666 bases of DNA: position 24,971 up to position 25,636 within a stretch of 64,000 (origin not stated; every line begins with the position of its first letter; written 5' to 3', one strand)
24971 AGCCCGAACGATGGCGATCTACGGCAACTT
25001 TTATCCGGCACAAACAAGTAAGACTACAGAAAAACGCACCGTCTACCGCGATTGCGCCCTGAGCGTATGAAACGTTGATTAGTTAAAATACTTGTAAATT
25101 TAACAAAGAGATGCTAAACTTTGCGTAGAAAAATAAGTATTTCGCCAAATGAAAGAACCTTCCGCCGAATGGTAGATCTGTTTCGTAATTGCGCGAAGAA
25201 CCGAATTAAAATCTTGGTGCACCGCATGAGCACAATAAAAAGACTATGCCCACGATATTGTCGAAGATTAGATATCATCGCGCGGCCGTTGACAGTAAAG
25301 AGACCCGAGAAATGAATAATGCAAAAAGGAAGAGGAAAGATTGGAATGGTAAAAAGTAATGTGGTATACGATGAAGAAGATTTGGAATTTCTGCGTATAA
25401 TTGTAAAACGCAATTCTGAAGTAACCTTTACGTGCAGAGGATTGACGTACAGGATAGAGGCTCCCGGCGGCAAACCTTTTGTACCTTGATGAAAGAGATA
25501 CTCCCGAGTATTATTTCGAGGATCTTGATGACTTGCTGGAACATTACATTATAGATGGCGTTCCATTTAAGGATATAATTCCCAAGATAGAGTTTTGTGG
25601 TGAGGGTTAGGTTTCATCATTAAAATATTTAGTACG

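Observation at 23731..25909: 2.2-kb AT-rich islet of decayed mobile DNA inserted between an ATP-grasp operon and the 3' end of the gerA operon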

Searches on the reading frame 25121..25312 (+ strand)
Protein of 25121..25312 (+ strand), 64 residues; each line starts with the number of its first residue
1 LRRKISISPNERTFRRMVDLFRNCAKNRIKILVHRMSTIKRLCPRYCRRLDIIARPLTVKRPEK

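Call 56: search_protein_families(library=pfam, max_evalue=10, proteins=[window:25121-25312:+])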
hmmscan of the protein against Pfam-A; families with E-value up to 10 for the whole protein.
seq(64 aa): 0 families

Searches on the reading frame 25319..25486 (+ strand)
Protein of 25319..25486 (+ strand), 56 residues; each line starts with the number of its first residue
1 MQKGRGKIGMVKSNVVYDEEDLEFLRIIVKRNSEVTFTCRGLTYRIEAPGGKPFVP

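Call 11: search_protein_families(library=pfam, max_evalue=1, proteins=[window:25319-25486:+])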
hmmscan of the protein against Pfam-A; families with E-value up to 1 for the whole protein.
window:25319-25486:+ (56 aa): 0 families

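Call 12: search_protein_families(library=phrogs, max_evalue=1, proteins=[window:25319-25486:+])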
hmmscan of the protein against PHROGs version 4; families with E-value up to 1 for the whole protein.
window:25319-25486:+ (56 aa): 2 families
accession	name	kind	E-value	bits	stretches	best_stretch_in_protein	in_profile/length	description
phrog_35943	-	unknown function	0.15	13.2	1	5-36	37-68/88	-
phrog_3871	-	unknown function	0.27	12.6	1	24-43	27-46/48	-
